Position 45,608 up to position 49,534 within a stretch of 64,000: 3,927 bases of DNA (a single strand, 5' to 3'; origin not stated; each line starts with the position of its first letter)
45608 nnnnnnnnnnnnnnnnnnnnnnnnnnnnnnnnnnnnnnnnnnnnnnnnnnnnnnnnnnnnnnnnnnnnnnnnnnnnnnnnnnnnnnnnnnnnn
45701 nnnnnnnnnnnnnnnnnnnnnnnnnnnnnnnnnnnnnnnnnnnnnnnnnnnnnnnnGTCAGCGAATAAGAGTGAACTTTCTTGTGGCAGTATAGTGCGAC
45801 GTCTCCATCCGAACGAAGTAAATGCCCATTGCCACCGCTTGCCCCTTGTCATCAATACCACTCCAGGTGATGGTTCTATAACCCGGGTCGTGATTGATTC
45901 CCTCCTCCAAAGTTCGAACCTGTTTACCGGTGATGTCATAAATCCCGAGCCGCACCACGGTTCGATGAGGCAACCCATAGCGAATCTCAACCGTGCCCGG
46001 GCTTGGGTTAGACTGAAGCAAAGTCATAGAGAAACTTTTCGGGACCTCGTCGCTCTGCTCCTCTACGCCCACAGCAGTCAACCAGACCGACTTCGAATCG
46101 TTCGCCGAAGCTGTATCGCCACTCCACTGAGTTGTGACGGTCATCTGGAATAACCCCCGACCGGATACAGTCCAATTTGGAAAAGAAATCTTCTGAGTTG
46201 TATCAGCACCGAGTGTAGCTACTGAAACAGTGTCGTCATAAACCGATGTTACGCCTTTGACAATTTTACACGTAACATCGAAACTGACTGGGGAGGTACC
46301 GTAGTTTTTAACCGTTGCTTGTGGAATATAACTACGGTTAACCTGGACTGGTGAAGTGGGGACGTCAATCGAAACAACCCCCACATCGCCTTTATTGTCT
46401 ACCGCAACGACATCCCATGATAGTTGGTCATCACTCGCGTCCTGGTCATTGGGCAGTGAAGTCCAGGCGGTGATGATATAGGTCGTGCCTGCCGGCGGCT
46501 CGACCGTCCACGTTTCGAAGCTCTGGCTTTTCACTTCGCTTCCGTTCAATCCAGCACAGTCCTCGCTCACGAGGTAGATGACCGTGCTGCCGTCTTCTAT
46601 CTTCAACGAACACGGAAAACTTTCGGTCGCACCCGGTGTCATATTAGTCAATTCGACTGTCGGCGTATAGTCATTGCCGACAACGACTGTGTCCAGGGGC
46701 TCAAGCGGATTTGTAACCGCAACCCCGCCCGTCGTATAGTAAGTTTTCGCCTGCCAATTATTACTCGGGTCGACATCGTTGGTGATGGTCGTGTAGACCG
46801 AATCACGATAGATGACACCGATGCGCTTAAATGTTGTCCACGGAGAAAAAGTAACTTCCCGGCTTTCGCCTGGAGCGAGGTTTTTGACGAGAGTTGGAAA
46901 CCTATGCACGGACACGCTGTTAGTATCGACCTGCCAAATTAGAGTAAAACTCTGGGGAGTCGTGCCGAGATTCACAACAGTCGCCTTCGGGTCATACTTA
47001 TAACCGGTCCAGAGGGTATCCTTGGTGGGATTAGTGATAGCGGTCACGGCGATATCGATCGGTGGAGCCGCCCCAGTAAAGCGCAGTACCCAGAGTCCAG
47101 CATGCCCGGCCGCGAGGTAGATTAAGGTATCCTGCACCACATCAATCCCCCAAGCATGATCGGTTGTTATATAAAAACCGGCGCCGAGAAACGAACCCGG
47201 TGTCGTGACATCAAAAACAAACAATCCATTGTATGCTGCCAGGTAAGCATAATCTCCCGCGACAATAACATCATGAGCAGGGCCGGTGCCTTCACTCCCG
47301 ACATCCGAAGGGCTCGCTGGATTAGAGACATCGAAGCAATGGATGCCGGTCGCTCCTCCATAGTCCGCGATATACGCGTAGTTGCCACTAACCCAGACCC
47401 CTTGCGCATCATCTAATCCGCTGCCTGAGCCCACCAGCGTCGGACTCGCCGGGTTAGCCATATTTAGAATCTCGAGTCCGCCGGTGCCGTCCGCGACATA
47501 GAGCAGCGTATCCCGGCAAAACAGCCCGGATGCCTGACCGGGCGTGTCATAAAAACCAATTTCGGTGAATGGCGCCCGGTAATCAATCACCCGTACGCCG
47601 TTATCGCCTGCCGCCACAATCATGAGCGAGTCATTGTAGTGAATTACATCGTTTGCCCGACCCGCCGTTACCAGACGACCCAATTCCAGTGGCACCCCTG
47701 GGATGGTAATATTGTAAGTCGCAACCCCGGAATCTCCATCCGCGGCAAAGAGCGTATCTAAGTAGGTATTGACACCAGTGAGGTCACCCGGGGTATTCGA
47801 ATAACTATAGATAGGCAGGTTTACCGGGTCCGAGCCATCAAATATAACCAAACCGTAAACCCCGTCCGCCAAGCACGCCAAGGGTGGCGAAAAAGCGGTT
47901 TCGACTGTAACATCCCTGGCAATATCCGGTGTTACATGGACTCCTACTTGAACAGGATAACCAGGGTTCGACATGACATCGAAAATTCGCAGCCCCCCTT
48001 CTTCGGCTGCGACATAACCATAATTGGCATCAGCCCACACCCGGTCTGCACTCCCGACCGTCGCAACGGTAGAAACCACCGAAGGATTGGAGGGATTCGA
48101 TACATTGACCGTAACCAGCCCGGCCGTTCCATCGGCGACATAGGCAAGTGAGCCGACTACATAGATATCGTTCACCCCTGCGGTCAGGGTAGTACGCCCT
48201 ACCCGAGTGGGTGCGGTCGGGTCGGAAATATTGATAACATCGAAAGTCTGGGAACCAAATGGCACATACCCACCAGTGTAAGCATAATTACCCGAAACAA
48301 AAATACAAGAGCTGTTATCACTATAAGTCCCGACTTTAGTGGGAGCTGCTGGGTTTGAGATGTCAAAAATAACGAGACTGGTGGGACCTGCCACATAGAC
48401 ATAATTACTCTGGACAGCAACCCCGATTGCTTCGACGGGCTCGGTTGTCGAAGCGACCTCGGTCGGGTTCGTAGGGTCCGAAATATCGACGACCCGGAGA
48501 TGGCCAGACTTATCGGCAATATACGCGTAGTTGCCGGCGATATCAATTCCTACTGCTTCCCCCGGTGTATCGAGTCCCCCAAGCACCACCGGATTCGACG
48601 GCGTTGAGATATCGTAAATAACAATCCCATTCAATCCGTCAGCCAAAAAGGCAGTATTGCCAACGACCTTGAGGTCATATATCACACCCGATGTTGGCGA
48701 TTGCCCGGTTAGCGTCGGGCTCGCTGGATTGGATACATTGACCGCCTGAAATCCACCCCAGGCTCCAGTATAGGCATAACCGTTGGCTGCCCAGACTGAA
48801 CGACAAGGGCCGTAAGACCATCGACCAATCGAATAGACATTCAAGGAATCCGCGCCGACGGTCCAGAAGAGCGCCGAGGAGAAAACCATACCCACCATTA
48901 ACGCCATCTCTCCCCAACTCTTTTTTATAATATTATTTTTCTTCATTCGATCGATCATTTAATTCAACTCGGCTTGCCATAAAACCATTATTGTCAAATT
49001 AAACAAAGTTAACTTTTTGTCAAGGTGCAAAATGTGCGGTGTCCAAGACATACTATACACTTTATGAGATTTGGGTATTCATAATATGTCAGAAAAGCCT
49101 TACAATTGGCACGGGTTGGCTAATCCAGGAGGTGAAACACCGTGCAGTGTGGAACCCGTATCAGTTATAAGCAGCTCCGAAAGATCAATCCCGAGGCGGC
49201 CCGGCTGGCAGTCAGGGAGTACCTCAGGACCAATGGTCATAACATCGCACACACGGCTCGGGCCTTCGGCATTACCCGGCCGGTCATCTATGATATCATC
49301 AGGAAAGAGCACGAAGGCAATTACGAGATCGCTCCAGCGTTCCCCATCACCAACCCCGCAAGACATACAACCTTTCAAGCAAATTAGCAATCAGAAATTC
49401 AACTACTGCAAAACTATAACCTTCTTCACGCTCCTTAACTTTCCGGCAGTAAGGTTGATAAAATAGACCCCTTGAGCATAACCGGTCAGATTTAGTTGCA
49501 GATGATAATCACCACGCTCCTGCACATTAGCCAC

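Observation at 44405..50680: Paralogous T9SS cargo genes with near-identical 3' ends and promoter regions, an intervening IS481-like remnant, and an orphan C-terminal-domain fragment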

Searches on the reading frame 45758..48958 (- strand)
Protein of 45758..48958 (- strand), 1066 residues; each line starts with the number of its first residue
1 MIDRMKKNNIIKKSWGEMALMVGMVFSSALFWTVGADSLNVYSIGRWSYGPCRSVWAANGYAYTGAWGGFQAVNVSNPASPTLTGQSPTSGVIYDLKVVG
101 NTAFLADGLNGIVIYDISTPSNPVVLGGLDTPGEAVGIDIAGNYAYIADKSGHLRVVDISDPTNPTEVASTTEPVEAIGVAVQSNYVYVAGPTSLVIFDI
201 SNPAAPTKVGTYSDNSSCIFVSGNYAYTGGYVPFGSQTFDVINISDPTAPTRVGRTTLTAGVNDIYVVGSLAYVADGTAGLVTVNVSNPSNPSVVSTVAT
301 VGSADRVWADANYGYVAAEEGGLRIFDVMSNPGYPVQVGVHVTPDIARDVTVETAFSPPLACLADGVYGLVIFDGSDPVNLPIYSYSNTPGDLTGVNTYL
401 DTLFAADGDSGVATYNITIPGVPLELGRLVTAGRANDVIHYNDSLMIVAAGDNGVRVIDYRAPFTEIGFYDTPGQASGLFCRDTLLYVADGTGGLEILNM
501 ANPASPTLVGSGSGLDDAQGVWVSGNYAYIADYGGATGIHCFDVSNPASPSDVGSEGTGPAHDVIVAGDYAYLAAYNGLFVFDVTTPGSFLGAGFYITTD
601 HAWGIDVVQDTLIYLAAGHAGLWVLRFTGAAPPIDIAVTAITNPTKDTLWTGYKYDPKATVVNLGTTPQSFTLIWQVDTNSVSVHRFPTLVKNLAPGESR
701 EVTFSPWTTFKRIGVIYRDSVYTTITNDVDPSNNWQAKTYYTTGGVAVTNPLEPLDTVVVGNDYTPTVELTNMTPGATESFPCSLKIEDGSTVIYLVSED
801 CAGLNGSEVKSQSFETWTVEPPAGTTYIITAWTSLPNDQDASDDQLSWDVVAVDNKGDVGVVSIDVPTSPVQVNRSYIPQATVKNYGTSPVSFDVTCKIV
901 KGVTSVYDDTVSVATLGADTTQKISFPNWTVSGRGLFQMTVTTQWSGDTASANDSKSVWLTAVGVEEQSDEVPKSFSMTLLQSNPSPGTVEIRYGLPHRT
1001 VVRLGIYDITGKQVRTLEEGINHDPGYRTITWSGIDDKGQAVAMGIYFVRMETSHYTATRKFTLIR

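Call 10: search_protein_families(library=pfam, proteins=[window:45761-48958:-], max_evalue=0.1)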
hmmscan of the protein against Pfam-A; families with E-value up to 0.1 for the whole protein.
window:45761-48958:- (1066 aa): 7 families
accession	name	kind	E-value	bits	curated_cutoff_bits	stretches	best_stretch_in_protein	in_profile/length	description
PF08309.17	LVIVD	-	5e-79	259.8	20.2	10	132-170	1-39/42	LVIVD repeat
PF13860.13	FlgD_ig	-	1.2e-07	32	27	1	1000-1054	23-76/79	FlgD Ig-like domain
PF07705.17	CARDB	-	9.8e-06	26.2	22.7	0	862-942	6-82/101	CARDB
PF09826.15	Beta_propel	-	7.5e-05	22.2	22.4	1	141-275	20-128/495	Beta propeller domain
PF21544.3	PorZ_N_b_propeller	-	0.0014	19.4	27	0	257-325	76-140/154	TSS9, PorZ, N-terminal beta-propeller domain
PF18962.6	Por_Secre_tail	-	0.0043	17.7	27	1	984-1062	4-73/75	Secretion system C-terminal sorting domain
PF23385.1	Beta-prop_IFT140_2nd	-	0.0066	16.1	27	0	131-161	106-136/319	IFT140 second beta-propeller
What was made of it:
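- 45758..48958 (-): 1066-aa LVIVD-repeat / CARDB protein with a CTD-like C-terminus; a probable T9SS cargo. A promoter-like site lies at 49023-48995 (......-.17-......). call 10 (LVIVD 259.8 bits with 10 stretches; CARDB; FlgD_ig E = 1e-7).
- Checked: The 1066-aa protein (45758-48958) has 10 LVIVD stretches (259.8 bits), CARDB, and a FlgD_ig/CTD-like end (call 10).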

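Call 17: find_encoding_contigs(protein=window:45758-48958:-, flank=10000, max_places=10)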
Protein window:45758-48958:- (1066 aa): no gene with exactly this product is on record in the collection.

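Call 29: search_protein_families(library=ncbifam, proteins=[window:45761-48958:-], max_evalue=1)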
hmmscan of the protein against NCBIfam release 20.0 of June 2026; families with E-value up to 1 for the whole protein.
window:45761-48958:- (1066 aa): 8 families
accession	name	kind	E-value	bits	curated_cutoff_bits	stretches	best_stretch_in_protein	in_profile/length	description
TIGR04312.1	choice_anch_B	subfamily_domain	1.1e-14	54.5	100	2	110-257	53-225/364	choice-of-anchor B family protein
NF033707.1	T9SS_sortase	equivalog_domain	3.7e-06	24.9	420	1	1002-1054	1025-1078/1095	type IX secretion system sortase PorU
NF005176.1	PRK06655.1-1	equivalog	6.3e-05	23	230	1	1001-1061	98-157/197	flagellar hook assembly protein FlgD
TIGR04183.1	Por_Secre_tail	domain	0.00023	21.1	23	1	984-1062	4-69/72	T9SS type A sorting domain-containing protein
NF009276.0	PRK12633.1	equivalog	0.00037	20.3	383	1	1000-1054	129-182/234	flagellar basal body rod modification protein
NF004496.1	PRK05842.1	equivalog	0.037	13.3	250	1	1015-1062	181-229/271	flagellar hook assembly protein FlgD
NF009452.0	PRK12812.1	equivalog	0.1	11.8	258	1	1002-1052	154-205/289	flagellar basal body rod modification protein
NF009972.0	PRK13435.1-3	subfamily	0.18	11.6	119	1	240-307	65-132/146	response regulator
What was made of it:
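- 45758..48958 (-): Call 29 (TIGR04183 21.1 bits, just under the cutoff of 23).
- On T9SS cargo (LVIVD protein, 45758-48958): FlgD_ig gives E = 1e-7 at residues 1000-1054 (calls 10, 29).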

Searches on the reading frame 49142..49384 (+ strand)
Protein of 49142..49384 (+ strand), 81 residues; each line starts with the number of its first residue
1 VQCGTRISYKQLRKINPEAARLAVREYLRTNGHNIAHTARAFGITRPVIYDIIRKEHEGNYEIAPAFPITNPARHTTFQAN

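Call 10: search_protein_families(library=pfam, proteins=[window:49142-49384:+], max_evalue=0.1)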
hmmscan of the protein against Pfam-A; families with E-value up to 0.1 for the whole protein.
window:49142-49384:+ (81 aa): 5 families
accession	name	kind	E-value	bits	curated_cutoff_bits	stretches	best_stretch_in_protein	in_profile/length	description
PF13518.12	HTH_28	-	2.3e-06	28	25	1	23-59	5-40/52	Helix-turn-helix domain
PF13384.12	HTH_23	-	0.0015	18.7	24.6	1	23-58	10-44/50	Homeodomain-like domain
PF08765.17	Mor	-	0.0017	18.8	24.9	1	27-58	66-97/107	Mor transcription activator family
PF02954.25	HTH_8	-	0.0039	17.3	22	1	25-50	11-36/42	Bacterial regulatory protein, Fis family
PF02796.21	HTH_7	-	0.059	13.9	23.8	1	14-50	5-39/45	Helix-turn-helix domain of resolvase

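Call 29: search_protein_families(library=ncbifam, proteins=[window:49142-49384:+], max_evalue=1)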
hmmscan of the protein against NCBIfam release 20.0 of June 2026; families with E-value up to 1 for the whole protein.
window:49142-49384:+ (81 aa): 5 families
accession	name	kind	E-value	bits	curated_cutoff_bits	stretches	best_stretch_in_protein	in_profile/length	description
TIGR02915.1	PEP_resp_reg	equivalog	9.2e-06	24.7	502.6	1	10-56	396-442/445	PEP-CTERM-box response regulator transcription factor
TIGR04111.1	BcepMu_gp16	hypoth_equivalog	3.1e-05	23.8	34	1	23-61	4-42/55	phage-associated protein, BcepMu gp16 family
NF041195.1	ScbA_BarX_GamBu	equivalog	0.011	14.9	200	1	10-63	110-164/290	ScbA/BarX family gamma-butyrolactone biosynthesis protein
NF033577.2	transpos_IS481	equivalog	0.042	13.3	224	1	21-64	2-46/284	IS481 family transposase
NF033545.0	transpos_IS630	equivalog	0.085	12.3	100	1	28-62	8-42/299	IS630 family transposase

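Call 32: find_homologous_proteins(query=window:49142-49384:+, max_evalue=0.001)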
Query window:49142-49384:+ (81 aa): 13 proteins with E <= 0.001 among 13 candidates.
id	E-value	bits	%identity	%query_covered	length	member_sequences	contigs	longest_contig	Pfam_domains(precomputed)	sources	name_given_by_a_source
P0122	1.3e-20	91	66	88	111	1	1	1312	PF13518.13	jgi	-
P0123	2.0e-20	90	75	73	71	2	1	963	PF13518.13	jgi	jgi:transposase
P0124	2.4e-20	90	65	85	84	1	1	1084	-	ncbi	-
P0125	6.4e-18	82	61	85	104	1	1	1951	PF13518.13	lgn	-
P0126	1.3e-17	81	58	85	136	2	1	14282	PF13518.13,PF13565.13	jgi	-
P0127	3.6e-17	80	60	93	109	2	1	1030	PF13518.13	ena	-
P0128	2.3e-16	77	61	85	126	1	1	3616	PF13518.13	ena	-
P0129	3.4e-16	77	70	65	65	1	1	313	-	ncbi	-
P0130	4.2e-16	76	56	86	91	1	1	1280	-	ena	-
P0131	1.0e-15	75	60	83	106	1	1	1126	PF13518.13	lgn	-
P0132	1.8e-14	71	67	70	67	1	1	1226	-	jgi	-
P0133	1.1e-11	62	60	70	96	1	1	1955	-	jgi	jgi:hypothetical protein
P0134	3.2e-9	54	35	54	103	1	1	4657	-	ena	-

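Call 33: find_encoding_contigs(protein=P0126, flank=4000, max_places=4)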
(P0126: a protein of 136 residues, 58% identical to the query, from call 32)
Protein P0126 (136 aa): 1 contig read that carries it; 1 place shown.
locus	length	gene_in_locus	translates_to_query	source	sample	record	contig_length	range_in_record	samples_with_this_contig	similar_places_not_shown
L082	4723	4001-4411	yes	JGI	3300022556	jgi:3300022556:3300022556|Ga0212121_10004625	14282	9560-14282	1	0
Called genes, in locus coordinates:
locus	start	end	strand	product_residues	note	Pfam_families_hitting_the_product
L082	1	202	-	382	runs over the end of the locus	PF01408:GFO_IDH_MocA (faint), PF02670:DXP_reductoisom, PF08436:DXP_redisom_C, PF13288:DXPR_C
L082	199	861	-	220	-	PF01148:CTP_transf_1, PF01864:CarS-like (weak)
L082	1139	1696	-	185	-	PF01765:RRF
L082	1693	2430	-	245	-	PF00696:AA_kinase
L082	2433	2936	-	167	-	PF00889:EF_TS, PF25025:EF-Ts_N (weak)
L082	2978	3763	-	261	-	PF00318:Ribosomal_S2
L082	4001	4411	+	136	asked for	PF13518:HTH_28 (weak), PF13565:HTH_32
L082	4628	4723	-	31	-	?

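Call 38: search_protein_families(library=ncbifam, proteins=[P0126, P0128, P0122], max_evalue=0.1)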
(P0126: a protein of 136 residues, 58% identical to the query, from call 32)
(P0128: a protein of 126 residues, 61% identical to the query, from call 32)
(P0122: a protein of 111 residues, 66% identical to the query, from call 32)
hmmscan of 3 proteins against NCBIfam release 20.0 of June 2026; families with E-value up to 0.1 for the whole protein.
P0126 (136 aa): 7 families
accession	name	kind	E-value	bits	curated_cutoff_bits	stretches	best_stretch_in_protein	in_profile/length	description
NF033577.2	transpos_IS481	equivalog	8.1e-16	58.4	224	1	28-130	2-107/284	IS481 family transposase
NF033545.0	transpos_IS630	equivalog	9.3e-07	28.6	100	1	28-130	1-110/299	IS630 family transposase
TIGR04111.1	BcepMu_gp16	hypoth_equivalog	0.00051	19.9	34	1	31-67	5-41/55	phage-associated protein, BcepMu gp16 family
NF033516.0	transpos_IS3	equivalog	0.00056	19.3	160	1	33-131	92-181/369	IS3 family transposase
TIGR02915.1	PEP_resp_reg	equivalog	0.0039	16.1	502.6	1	18-62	397-441/445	PEP-CTERM-box response regulator transcription factor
NF033546.1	transpos_IS21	equivalog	0.013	15.1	160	1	36-117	5-87/294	IS21 family transposase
NF047595.1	IS66_ISRel24_TnpA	equivalog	0.09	13.4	74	0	25-92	7-70/113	IS66-like element accessory protein TnpA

P0128 (126 aa): 5 families
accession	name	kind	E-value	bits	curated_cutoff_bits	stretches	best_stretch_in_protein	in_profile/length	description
NF033577.2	transpos_IS481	equivalog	1.9e-10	40.8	224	1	29-105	2-81/284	IS481 family transposase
NF033545.0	transpos_IS630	equivalog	4.3e-05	23.1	100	1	29-120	1-82/299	IS630 family transposase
TIGR02915.1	PEP_resp_reg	equivalog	0.0022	16.9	502.6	1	19-63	397-441/445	PEP-CTERM-box response regulator transcription factor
TIGR04111.1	BcepMu_gp16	hypoth_equivalog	0.0071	16.2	34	1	32-65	5-38/55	phage-associated protein, BcepMu gp16 family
NF047595.1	IS66_ISRel24_TnpA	equivalog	0.055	14.1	74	1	26-90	7-67/113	IS66-like element accessory protein TnpA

P0122 (111 aa): 4 families
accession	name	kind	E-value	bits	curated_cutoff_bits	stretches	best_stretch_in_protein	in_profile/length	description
NF033577.2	transpos_IS481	equivalog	3.7e-11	43.1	224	1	28-105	2-82/284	IS481 family transposase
TIGR02915.1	PEP_resp_reg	equivalog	1.7e-05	23.9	502.6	1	18-62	397-441/445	PEP-CTERM-box response regulator transcription factor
NF033545.0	transpos_IS630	equivalog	0.00081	18.9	100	1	28-82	1-55/299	IS630 family transposase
TIGR04111.1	BcepMu_gp16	hypoth_equivalog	0.01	15.7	34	1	31-66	5-40/55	phage-associated protein, BcepMu gp16 family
